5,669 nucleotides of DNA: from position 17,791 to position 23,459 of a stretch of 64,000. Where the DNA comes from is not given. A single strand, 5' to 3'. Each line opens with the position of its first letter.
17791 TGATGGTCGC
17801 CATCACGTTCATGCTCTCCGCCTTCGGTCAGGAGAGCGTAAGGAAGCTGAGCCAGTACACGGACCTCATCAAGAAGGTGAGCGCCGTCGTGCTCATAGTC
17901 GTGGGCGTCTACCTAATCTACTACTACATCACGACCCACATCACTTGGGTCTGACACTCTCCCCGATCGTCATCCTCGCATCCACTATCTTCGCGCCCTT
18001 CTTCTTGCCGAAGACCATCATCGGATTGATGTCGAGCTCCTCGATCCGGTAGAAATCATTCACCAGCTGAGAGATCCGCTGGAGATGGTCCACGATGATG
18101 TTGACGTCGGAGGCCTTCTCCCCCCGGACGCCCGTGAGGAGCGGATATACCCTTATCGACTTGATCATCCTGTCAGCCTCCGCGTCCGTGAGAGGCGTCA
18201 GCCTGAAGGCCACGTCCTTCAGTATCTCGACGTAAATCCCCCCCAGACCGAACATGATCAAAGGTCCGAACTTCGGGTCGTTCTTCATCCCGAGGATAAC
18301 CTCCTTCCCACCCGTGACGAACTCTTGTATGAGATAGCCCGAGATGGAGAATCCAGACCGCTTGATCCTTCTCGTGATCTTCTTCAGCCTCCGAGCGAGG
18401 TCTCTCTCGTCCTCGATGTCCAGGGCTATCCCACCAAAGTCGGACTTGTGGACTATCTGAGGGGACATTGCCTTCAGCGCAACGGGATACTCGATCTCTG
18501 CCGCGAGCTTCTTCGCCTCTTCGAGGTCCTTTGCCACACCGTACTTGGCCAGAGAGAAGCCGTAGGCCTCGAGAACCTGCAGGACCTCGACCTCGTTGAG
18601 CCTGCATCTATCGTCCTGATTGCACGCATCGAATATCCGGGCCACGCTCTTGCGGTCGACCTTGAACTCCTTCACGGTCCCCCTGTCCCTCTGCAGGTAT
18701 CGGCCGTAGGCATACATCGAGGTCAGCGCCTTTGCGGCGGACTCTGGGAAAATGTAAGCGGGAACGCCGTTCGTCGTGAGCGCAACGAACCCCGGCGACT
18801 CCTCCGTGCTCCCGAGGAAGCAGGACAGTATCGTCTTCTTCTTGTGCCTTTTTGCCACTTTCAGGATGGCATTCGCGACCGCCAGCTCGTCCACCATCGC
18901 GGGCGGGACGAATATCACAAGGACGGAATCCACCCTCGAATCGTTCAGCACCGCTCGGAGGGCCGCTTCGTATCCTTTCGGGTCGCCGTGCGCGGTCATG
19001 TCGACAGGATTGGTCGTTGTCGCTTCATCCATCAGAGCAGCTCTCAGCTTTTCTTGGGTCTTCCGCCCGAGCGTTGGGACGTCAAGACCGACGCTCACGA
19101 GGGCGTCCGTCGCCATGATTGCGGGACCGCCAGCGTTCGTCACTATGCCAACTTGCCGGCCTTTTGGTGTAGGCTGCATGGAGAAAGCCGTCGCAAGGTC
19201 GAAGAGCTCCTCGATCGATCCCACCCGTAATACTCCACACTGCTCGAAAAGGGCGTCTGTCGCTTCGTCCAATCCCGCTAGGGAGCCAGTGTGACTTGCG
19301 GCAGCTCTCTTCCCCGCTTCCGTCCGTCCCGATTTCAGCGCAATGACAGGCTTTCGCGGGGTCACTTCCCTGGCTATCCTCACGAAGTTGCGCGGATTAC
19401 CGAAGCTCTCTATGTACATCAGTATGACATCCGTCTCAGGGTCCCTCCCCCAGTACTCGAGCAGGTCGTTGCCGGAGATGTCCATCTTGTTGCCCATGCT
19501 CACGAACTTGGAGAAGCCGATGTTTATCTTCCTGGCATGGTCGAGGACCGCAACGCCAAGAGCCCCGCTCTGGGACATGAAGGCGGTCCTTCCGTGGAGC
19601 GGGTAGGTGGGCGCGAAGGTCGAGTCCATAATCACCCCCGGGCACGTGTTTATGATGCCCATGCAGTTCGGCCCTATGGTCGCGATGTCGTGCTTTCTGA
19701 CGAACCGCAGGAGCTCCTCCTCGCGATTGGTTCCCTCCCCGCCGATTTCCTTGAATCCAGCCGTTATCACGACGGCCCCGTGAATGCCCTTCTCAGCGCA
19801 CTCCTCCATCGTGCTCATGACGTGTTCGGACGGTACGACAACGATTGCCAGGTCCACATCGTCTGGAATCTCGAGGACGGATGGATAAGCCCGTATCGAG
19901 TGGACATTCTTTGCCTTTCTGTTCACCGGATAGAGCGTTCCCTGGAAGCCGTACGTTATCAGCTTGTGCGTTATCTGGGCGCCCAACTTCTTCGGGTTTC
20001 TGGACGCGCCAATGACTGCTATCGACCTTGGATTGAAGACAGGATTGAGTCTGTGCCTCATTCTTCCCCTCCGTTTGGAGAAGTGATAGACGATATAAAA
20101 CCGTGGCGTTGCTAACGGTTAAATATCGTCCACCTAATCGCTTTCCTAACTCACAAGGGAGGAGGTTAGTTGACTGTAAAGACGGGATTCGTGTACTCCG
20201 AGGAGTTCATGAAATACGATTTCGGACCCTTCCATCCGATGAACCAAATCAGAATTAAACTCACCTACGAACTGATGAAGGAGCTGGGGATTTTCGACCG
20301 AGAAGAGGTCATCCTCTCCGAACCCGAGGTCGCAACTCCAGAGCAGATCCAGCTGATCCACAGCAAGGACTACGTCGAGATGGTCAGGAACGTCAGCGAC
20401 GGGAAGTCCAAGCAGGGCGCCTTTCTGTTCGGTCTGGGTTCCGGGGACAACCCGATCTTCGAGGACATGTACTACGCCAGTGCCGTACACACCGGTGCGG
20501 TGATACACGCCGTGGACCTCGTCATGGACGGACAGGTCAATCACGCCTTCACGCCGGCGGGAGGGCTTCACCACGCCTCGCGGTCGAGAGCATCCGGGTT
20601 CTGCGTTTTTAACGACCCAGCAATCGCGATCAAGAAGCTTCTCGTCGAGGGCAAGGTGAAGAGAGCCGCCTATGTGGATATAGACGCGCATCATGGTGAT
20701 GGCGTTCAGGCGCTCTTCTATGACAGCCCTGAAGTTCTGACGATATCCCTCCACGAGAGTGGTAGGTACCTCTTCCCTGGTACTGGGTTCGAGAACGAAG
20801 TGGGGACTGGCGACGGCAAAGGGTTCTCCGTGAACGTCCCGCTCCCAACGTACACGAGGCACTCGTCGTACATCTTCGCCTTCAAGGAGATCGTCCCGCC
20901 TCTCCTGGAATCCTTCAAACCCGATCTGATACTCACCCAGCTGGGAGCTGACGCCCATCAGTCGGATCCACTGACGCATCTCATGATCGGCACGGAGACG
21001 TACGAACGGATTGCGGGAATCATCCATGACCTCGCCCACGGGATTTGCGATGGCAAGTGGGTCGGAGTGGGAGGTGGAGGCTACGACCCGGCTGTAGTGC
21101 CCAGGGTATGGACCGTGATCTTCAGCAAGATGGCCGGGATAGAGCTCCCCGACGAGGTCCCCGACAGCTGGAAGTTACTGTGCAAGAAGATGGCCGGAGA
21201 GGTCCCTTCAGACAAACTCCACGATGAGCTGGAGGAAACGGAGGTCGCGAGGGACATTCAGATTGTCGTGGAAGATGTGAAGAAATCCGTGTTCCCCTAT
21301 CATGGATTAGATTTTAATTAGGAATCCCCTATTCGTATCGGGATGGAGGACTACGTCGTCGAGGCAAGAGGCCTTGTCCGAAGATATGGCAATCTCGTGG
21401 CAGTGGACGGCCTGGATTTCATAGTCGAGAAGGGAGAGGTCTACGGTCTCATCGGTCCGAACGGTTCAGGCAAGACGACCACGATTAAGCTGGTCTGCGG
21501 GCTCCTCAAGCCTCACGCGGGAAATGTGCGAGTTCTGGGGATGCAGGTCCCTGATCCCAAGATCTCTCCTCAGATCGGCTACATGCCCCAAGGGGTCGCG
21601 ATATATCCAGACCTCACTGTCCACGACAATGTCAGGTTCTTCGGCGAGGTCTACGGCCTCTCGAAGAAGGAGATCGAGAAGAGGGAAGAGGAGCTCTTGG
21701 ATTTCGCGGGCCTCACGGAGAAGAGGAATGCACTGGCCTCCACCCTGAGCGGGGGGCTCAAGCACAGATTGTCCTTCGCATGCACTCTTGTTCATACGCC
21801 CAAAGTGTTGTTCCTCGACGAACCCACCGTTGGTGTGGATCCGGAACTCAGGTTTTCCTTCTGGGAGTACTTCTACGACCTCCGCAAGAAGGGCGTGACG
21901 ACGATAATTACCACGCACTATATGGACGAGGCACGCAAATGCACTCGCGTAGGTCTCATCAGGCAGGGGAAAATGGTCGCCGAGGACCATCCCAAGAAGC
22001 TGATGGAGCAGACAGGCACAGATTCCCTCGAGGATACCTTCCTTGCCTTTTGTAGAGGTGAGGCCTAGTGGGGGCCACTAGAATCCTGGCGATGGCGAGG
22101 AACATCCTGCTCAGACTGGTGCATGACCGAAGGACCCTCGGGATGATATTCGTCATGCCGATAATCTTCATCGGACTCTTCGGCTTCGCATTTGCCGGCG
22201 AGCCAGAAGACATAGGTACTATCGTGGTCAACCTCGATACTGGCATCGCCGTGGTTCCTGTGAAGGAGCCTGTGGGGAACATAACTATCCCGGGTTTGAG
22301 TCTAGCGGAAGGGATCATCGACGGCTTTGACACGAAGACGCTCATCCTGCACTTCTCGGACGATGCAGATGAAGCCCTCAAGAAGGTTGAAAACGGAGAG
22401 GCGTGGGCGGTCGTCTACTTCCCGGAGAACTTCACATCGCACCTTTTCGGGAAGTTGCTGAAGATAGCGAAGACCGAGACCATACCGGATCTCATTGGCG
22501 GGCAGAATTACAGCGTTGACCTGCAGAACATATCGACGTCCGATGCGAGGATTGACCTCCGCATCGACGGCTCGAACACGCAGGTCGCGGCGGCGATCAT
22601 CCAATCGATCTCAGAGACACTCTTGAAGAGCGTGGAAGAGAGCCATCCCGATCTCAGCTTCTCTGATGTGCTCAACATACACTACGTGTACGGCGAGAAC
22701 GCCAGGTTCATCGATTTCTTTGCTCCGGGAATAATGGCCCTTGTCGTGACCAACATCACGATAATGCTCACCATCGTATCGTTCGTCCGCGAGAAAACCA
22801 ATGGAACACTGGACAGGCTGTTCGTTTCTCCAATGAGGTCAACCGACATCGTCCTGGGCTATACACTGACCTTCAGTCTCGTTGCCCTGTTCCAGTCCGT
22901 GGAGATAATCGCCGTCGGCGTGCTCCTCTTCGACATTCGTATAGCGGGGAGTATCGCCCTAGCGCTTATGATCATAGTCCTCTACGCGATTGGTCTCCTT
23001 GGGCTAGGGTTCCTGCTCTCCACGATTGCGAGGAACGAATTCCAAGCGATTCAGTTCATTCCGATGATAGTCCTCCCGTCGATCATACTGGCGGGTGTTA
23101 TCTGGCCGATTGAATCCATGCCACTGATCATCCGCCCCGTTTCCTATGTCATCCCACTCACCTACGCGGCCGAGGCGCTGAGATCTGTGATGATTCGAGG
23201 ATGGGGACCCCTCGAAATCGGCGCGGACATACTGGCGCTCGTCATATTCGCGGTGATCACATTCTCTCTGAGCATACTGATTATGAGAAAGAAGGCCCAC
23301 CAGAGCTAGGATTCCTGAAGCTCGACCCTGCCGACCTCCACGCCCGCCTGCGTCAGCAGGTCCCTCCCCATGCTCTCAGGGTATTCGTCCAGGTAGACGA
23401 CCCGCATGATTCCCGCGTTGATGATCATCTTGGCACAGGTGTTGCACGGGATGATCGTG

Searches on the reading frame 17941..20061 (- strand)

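Call 37: search_protein_families(library=pfam, proteins=[window:17941-20061:-], max_evalue=0.00001)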
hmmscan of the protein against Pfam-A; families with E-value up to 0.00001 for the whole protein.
window:17941-20061:- (706 aa): 5 families
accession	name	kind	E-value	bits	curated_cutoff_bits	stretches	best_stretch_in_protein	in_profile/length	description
PF13549.11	ATP-grasp_5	-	7.9e-74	248.2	27.6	1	482-699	4-221/221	ATP-grasp domain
PF13607.11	Succ_CoA_lig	-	6e-59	198.2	27.4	1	157-293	2-138/138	Succinyl-CoA ligase like flavodoxin domain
PF13380.12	CoA_binding_2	-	8.5e-25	87.9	22.8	1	12-138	1-115/116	CoA binding domain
PF02629.25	CoA_binding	-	5.7e-16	59.5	22.3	1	11-102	3-97/97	CoA binding domain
PF19045.5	Ligase_CoA_2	-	3.7e-11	43.8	23.7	1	304-452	1-154/162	Ligase-CoA domain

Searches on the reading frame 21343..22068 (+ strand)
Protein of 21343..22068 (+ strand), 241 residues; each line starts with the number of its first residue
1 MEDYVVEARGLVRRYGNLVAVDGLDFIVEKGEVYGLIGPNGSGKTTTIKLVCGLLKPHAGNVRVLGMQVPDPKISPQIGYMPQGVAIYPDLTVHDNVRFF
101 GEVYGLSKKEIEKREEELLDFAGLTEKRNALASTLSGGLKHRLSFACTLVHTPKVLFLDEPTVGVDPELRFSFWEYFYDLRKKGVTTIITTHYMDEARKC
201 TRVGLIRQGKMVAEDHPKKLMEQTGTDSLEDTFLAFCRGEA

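Call 49: search_protein_families(library=pfam, proteins=[window:21343-22068:+], max_evalue=0.00001)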
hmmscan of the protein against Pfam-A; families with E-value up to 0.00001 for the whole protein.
window:21343-22068:+ (241 aa): 2 families
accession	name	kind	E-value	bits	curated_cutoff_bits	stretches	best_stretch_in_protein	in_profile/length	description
PF00005.33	ABC_tran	-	5.3e-30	105.2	25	1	22-162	2-136/137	ABC transporter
PF13304.12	AAA_21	-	1.5e-11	45.4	27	1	126-192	229-298/304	AAA domain, putative AbiEii toxin, Type IV TA system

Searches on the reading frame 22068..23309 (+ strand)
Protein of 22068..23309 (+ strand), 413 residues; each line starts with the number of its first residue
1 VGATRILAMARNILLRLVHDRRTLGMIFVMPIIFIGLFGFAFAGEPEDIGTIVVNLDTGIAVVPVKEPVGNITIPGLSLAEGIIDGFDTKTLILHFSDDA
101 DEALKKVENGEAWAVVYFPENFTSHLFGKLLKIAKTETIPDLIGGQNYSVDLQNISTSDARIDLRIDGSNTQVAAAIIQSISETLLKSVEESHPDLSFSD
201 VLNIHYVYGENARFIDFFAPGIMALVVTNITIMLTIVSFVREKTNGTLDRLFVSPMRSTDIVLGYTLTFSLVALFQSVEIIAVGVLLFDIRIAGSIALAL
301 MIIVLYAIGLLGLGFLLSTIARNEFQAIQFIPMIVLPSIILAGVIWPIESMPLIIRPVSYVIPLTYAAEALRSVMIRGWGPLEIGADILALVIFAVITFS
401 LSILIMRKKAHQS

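Call 49: search_protein_families(library=pfam, proteins=[window:22068-23309:+], max_evalue=0.00001)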
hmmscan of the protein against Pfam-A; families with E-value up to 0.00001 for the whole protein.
window:22068-23309:+ (413 aa): 3 families
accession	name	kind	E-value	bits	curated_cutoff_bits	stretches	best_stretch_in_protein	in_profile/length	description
PF12698.13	ABC2_membrane_3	-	7.3e-44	150.7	31.6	1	22-404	2-347/347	ABC-2 family transporter protein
PF01061.29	ABC2_membrane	-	6.4e-32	111.2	26.9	1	207-375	38-210/211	ABC-2 type transporter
PF12679.13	ABC2_membrane_2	-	9.9e-12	45.1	27.2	1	9-405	3-277/283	ABC-2 family transporter protein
